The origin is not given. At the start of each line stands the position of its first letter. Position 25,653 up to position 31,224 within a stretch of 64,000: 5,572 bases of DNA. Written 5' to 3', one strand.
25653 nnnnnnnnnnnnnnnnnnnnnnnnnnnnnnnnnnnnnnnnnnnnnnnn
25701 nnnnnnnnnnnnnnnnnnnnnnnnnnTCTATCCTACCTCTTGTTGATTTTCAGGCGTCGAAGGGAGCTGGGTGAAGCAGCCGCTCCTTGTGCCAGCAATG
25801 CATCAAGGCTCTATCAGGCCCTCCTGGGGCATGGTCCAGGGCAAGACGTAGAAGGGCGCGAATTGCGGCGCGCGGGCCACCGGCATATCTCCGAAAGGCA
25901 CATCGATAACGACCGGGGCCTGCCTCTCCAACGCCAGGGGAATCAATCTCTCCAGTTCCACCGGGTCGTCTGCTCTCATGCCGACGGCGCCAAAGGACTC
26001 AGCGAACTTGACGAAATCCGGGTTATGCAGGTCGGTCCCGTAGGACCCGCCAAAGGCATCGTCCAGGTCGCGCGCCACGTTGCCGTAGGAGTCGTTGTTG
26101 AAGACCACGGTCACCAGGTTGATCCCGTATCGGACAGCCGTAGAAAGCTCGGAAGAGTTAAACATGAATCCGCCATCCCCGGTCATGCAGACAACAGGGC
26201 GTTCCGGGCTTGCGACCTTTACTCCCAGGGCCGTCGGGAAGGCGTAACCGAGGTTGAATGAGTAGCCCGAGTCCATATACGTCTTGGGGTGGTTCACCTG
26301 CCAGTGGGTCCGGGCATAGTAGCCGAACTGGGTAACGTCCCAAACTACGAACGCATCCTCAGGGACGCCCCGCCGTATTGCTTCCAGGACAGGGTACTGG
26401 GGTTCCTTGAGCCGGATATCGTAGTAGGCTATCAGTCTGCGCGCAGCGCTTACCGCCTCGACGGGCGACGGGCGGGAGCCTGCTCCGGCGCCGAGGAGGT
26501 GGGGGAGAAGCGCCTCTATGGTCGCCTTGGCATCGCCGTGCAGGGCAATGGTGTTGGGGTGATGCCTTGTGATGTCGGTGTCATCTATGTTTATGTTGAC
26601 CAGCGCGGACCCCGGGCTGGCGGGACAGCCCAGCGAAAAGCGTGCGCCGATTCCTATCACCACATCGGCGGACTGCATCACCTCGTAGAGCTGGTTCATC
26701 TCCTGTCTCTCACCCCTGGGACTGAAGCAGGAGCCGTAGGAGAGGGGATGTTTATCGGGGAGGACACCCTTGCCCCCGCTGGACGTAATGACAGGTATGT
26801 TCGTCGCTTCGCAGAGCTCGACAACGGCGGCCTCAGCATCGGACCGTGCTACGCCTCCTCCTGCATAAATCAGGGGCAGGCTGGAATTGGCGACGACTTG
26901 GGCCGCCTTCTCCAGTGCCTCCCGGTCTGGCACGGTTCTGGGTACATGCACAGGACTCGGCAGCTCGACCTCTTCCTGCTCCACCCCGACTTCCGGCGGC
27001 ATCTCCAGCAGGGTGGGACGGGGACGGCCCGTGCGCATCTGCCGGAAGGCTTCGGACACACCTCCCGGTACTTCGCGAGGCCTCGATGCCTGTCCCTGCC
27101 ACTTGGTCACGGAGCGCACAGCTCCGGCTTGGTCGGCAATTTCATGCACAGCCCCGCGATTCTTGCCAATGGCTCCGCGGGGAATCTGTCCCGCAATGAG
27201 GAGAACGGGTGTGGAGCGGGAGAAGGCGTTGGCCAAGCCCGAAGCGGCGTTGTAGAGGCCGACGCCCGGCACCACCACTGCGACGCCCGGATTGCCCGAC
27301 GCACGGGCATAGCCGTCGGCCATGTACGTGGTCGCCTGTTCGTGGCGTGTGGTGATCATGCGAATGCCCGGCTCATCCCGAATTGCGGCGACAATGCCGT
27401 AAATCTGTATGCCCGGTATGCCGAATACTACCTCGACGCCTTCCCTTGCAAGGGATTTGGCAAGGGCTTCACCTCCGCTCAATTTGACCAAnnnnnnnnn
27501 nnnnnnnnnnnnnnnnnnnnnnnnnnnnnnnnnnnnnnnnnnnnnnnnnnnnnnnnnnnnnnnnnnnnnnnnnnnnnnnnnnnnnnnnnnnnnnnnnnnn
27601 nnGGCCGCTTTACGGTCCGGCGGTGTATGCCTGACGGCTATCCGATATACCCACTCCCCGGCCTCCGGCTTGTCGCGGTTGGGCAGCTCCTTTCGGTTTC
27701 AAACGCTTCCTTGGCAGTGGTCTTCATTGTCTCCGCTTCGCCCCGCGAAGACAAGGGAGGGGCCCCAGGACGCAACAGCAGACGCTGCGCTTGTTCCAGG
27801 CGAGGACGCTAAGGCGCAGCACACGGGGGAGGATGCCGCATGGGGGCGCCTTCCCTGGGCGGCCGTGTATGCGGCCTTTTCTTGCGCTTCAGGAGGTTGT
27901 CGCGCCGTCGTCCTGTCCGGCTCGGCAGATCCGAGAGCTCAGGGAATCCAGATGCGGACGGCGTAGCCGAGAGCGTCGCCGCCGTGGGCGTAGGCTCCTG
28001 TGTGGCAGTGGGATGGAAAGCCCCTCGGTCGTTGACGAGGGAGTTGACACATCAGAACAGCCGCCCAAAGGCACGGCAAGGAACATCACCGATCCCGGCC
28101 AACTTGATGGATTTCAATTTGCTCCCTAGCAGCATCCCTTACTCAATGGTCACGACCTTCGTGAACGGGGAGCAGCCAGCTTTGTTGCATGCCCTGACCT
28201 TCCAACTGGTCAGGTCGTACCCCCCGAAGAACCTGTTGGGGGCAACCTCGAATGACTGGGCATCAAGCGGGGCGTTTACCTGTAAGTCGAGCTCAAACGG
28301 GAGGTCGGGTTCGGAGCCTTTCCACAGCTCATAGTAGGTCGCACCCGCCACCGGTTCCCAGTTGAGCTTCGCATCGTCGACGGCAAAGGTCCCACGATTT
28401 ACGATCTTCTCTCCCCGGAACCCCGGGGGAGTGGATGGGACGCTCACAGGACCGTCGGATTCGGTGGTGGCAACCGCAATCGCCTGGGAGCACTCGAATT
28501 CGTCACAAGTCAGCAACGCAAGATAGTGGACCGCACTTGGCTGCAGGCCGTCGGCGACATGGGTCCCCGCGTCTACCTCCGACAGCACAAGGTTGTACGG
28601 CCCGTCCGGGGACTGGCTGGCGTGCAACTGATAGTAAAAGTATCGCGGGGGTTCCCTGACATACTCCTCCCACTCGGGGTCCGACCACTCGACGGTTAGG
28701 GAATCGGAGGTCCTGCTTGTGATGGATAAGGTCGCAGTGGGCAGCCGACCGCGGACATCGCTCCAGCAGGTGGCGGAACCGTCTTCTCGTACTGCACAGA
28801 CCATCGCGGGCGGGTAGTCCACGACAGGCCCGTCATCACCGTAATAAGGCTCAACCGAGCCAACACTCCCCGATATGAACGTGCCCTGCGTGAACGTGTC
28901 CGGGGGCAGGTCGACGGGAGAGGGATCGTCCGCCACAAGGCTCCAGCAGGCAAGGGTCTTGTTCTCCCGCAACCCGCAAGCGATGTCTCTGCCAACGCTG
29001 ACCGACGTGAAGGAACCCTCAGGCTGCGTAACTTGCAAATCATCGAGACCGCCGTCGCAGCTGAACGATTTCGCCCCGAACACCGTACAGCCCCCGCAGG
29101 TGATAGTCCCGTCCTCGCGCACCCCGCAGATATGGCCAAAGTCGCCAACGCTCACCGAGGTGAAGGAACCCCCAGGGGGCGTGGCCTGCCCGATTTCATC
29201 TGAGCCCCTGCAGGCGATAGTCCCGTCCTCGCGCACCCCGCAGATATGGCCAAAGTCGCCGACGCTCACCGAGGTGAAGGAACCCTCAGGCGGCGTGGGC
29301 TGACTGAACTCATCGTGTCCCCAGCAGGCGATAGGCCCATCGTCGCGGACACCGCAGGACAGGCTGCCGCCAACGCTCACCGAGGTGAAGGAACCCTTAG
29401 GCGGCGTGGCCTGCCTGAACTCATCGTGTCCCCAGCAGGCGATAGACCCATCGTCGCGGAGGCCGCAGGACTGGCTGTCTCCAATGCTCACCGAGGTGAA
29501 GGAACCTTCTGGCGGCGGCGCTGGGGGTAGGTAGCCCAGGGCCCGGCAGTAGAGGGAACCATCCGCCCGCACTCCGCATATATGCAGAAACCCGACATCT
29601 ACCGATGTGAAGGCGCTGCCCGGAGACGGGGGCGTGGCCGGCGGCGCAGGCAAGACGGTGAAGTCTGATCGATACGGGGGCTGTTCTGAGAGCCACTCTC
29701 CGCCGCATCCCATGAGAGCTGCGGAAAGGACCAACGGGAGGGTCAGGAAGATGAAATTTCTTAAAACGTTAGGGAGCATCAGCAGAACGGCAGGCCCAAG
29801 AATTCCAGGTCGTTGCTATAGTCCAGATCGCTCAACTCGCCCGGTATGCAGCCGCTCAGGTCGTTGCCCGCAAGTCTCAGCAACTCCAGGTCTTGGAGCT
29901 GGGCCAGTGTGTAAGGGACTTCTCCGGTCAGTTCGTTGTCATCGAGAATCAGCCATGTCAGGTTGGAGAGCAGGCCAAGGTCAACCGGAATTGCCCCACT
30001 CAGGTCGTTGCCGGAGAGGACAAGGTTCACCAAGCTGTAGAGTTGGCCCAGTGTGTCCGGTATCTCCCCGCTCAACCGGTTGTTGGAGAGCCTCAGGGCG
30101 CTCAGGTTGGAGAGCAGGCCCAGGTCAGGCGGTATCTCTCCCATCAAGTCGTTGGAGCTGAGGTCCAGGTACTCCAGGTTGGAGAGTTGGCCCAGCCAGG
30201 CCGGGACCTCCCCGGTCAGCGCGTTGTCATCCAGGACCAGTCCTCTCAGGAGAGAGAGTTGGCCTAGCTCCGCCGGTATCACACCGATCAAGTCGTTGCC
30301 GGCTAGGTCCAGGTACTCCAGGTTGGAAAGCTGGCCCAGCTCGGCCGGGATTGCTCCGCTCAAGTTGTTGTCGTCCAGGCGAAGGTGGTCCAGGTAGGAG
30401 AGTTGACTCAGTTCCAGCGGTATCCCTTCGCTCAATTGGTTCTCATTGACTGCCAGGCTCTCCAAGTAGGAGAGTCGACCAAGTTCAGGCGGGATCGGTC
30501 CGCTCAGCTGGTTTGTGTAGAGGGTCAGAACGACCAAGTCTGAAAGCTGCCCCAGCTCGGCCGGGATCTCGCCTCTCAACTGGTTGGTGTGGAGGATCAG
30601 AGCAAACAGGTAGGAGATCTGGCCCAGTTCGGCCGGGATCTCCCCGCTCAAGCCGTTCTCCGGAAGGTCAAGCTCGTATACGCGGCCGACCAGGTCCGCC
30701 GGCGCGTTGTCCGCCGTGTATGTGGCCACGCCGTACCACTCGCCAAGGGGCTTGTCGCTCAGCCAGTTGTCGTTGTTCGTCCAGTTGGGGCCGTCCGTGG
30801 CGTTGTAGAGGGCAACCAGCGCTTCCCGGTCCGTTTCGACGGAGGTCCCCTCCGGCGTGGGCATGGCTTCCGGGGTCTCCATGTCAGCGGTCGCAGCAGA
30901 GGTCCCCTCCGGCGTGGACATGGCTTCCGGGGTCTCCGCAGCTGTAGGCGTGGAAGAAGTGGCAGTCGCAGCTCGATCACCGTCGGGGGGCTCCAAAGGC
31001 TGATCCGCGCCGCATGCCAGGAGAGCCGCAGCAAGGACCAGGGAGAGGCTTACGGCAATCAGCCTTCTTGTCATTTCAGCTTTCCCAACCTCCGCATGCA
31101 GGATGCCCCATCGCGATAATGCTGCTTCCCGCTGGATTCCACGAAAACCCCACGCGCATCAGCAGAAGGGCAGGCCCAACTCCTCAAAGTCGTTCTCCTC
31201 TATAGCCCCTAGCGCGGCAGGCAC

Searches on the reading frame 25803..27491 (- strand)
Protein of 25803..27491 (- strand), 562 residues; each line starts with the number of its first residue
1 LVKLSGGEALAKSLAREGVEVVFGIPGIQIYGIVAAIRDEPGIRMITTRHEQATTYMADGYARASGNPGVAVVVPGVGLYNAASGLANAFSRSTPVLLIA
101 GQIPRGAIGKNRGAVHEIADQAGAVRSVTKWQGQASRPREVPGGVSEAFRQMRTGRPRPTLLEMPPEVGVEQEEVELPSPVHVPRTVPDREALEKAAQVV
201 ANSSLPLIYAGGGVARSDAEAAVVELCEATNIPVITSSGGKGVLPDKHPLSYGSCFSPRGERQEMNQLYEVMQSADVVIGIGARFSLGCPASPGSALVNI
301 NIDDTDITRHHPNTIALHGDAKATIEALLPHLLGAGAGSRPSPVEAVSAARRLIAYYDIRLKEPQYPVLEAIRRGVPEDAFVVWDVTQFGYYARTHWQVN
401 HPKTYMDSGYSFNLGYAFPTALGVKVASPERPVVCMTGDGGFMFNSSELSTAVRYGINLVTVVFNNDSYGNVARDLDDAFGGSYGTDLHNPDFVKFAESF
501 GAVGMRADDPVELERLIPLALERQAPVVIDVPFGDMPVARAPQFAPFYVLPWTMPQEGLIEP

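Call 5: search_protein_families(library=pfam, proteins=[window:25803-27491:-], max_evalue=0.00001)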
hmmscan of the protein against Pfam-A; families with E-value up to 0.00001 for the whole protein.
window:25803-27491:- (562 aa): 3 families
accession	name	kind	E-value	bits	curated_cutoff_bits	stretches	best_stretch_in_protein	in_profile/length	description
PF02775.26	TPP_enzyme_C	-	8.6e-41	139.7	21.9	1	385-531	1-151/151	Thiamine pyrophosphate enzyme, C-terminal TPP binding domain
PF02776.23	TPP_enzyme_N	-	4e-37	127.1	26.8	1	5-122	2-117/119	Thiamine pyrophosphate enzyme, N-terminal TPP binding domain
PF00205.28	TPP_enzyme_M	-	3.5e-31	108.2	30.4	1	193-328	1-137/137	Thiamine pyrophosphate enzyme, central domain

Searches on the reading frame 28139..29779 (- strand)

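Call 6: search_protein_families(library=pfam, proteins=[window:28139-29779:-], max_evalue=0.00001)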
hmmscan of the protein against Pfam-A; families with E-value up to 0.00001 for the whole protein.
window:28139-29779:- (546 aa): 3 families
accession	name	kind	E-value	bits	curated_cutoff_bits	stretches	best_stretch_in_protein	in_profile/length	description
PF13540.12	RCC1_2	-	8.1e-22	76.8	22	0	95-123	2-30/30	Regulator of chromosome condensation (RCC1) repeat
PF19193.6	Tectonin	-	9.3e-08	32.2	30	0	128-227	33-134/216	Tectonin domain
PF25390.1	WD40_RLD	-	1.3e-07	31.8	150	0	89-279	86-270/363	RCC1-like domain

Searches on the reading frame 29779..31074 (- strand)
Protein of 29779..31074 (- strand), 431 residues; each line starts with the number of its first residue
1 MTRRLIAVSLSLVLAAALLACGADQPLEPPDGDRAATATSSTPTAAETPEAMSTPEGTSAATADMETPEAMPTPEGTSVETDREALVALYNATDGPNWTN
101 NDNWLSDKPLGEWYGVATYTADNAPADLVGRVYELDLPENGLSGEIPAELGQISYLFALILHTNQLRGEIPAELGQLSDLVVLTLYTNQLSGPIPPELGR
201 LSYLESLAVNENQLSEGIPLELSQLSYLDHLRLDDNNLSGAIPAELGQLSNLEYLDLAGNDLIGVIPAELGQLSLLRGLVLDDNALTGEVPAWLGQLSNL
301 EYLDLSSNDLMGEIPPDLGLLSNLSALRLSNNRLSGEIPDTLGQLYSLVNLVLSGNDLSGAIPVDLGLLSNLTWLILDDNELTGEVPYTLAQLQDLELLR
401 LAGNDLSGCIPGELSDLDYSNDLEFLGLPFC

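Call 6: search_protein_families(library=pfam, proteins=[window:29779-31074:-], max_evalue=0.00001)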
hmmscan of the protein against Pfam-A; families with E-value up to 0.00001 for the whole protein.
window:29779-31074:- (431 aa): 5 families
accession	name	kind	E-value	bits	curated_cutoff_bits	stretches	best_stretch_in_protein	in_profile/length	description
PF00560.39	LRR_1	-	9.4e-35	111.6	20.6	0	299-319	1-21/23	Leucine Rich Repeat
PF13855.12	LRR_8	-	6.1e-22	77.6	27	0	203-262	2-61/61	Leucine rich repeat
PF12799.13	LRR_4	-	7.5e-21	74.1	27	0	228-262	3-39/44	Leucine Rich repeats (2 copies)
PF23598.1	LRR_14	-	5.3e-20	71.9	40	2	222-331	43-148/353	Leucine-rich repeat region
PF23211.1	LRR_LRWD1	-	1.7e-10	41.4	28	0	291-356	35-96/190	Leucine-rich repeat and WD repeat-containing protein 1, LRR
